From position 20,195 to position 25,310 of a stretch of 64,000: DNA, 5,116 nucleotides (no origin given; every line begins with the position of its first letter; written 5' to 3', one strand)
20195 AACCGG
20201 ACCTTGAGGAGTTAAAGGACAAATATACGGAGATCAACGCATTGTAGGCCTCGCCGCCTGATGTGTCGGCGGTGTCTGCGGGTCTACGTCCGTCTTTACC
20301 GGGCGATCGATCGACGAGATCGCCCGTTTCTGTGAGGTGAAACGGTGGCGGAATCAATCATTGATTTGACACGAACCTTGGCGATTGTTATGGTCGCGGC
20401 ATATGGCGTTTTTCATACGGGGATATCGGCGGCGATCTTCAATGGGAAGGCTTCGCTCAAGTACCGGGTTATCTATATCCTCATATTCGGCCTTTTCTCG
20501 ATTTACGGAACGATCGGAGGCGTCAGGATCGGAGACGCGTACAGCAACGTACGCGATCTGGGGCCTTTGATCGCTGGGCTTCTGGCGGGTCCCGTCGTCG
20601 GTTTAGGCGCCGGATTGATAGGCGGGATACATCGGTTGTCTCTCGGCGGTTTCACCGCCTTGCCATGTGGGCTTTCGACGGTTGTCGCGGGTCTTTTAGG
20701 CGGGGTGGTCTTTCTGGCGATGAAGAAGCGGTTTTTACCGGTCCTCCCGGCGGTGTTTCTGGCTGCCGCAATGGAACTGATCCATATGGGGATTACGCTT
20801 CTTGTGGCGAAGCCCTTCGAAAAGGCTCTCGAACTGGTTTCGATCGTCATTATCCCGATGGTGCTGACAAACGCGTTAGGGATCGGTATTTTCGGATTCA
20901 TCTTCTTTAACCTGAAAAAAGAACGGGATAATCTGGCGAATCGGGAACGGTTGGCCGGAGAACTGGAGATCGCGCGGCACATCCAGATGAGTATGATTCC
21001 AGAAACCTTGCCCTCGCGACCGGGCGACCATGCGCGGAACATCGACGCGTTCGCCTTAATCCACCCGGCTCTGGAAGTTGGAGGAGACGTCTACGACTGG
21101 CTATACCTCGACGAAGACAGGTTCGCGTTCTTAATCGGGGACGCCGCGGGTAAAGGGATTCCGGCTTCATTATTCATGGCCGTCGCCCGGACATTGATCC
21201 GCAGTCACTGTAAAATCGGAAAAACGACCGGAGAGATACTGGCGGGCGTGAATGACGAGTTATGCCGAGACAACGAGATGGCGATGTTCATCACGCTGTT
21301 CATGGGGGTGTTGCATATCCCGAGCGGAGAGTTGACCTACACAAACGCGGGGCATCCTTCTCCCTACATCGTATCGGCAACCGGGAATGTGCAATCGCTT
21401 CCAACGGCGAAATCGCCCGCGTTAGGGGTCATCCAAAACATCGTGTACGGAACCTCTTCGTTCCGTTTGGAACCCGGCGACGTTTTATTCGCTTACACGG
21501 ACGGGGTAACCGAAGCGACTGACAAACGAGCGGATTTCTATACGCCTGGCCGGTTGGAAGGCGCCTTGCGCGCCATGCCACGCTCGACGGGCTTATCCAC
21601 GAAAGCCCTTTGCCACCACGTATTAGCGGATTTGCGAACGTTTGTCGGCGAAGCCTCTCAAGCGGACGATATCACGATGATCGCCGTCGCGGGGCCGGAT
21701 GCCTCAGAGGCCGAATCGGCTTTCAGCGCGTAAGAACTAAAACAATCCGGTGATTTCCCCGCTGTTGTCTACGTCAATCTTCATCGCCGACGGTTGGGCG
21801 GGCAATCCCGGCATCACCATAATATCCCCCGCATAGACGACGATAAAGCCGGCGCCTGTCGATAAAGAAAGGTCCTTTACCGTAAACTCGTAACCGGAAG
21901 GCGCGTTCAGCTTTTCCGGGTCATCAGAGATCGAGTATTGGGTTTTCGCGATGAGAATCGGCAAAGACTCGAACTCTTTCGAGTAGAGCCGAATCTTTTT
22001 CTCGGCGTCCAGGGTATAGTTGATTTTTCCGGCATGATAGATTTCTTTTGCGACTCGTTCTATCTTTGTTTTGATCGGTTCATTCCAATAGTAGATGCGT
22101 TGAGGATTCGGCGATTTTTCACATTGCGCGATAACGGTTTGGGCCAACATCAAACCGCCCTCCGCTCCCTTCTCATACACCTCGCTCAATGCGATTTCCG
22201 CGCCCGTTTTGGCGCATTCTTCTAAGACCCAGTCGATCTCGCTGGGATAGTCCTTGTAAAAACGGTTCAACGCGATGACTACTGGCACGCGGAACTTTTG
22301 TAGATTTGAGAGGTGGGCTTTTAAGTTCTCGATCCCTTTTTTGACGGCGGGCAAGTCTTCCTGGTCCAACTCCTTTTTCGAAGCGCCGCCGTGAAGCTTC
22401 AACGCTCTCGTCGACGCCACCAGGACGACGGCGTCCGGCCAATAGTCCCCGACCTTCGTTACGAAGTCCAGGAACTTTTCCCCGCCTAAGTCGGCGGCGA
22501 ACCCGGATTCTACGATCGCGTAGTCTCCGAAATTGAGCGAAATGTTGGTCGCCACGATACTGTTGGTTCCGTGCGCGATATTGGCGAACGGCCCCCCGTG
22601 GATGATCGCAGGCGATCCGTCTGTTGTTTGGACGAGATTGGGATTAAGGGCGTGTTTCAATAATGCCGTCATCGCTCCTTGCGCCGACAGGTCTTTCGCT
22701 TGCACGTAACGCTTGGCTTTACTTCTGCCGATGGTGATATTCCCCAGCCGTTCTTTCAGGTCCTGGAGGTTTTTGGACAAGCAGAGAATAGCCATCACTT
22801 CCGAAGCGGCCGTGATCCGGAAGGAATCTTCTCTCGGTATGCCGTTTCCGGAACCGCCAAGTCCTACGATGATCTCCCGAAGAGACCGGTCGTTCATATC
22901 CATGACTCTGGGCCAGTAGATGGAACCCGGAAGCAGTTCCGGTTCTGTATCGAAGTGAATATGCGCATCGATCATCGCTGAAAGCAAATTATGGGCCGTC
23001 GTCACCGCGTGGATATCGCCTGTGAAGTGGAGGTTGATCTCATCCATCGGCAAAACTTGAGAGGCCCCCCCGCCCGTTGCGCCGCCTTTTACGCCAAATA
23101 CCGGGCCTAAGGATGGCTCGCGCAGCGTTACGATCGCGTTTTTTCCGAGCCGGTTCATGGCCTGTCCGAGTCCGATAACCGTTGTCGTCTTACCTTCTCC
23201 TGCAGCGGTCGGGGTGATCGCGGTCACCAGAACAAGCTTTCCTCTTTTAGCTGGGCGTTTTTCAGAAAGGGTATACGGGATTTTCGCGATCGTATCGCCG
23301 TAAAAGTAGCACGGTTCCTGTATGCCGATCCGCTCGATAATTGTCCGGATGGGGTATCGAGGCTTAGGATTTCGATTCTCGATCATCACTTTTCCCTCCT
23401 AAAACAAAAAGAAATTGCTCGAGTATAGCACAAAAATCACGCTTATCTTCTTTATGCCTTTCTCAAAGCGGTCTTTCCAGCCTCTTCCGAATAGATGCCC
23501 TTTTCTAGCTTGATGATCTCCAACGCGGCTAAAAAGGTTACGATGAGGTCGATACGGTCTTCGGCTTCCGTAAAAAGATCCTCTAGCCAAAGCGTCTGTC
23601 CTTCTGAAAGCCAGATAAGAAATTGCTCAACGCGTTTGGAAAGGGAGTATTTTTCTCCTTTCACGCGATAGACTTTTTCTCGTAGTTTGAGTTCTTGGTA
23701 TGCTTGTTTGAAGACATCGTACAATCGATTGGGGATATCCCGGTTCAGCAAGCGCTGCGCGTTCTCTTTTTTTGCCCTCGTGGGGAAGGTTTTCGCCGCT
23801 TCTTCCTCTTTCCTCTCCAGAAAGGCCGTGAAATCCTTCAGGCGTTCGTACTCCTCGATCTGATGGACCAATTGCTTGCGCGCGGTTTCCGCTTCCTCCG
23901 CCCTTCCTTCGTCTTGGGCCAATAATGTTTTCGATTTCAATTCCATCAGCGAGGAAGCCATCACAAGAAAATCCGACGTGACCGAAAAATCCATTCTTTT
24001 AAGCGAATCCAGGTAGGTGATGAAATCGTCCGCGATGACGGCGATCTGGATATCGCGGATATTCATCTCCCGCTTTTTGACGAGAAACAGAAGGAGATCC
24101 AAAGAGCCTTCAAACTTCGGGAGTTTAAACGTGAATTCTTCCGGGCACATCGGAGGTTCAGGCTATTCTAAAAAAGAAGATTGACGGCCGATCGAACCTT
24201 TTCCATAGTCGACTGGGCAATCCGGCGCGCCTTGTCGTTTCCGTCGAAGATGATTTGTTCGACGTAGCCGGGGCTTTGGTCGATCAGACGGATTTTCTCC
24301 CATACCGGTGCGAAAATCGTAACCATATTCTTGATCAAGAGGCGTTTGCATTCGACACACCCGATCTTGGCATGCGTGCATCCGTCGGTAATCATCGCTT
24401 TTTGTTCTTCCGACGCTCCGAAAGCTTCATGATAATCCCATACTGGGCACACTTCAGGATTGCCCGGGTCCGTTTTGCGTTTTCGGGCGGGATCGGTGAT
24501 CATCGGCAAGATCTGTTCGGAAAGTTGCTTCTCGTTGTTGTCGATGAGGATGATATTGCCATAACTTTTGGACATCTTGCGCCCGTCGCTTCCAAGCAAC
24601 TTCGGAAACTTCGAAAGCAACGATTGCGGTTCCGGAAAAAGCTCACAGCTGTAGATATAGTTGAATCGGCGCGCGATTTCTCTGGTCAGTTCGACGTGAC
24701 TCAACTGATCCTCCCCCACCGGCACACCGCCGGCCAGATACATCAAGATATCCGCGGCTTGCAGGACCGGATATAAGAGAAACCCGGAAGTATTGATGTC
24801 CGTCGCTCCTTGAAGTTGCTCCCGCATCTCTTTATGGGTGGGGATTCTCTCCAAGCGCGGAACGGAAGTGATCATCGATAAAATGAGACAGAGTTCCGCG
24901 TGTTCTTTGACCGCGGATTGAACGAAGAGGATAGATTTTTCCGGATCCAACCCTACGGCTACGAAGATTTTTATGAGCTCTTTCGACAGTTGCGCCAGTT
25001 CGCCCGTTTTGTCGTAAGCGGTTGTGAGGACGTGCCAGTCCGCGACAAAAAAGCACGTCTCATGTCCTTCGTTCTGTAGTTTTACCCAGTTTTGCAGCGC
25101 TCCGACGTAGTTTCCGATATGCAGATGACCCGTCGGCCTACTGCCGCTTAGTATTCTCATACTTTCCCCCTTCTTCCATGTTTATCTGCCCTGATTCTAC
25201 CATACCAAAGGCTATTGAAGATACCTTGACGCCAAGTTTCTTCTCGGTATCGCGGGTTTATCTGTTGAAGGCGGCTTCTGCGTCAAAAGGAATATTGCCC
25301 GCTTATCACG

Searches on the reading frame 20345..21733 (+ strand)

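Call 48: search_protein_families(library=pfam, proteins=[window:20345-21733:+], max_evalue=0.0001)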
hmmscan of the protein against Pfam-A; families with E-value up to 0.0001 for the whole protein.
window:20345-21733:+ (462 aa): 2 families
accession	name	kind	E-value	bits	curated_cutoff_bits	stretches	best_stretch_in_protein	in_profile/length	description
PF07228.17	SpoIIE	-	1.7e-48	165.6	25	1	256-448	1-189/192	Stage II sporulation protein E (SpoIIE)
PF07694.17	5TM-5TMR_LYT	-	2.5e-45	154.5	24.6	1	33-186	10-165/169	5TMR of 5TMR-LYT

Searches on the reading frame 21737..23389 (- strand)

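Call 48: search_protein_families(library=pfam, proteins=[window:21737-23389:-], max_evalue=0.0001)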
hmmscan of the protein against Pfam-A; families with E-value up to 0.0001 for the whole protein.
window:21737-23389:- (550 aa): 1 family
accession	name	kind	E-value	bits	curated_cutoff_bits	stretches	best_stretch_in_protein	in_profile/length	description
PF01268.25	FTHFS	-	4.3e-232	771.7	27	1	12-550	13-556/556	Formate--tetrahydrofolate ligase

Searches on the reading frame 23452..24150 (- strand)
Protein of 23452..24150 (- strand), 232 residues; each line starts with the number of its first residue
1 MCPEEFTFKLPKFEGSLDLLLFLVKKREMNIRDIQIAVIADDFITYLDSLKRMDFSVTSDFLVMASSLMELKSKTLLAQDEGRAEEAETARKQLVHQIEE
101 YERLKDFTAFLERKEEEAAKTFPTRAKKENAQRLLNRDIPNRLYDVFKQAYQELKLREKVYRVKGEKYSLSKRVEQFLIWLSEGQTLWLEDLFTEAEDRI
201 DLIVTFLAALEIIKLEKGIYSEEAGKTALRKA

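Call 48: search_protein_families(library=pfam, proteins=[window:23452-24150:-], max_evalue=0.0001)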
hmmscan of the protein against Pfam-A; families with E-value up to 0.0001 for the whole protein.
window:23452-24150:- (232 aa): 1 family
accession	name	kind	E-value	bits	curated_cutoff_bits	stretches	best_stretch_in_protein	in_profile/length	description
PF02616.19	SMC_ScpA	-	1.4e-19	71.4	24.6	1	23-214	1-212/232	Segregation and condensation protein ScpA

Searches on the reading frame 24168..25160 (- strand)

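Call 48: search_protein_families(library=pfam, proteins=[window:24168-25160:-], max_evalue=0.0001)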
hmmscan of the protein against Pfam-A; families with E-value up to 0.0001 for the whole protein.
window:24168-25160:- (330 aa): 1 family
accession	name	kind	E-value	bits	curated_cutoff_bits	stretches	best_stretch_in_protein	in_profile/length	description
PF00579.31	tRNA-synt_1b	-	4.1e-63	213.9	21.1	1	1-283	6-291/292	tRNA synthetases class I (W and Y)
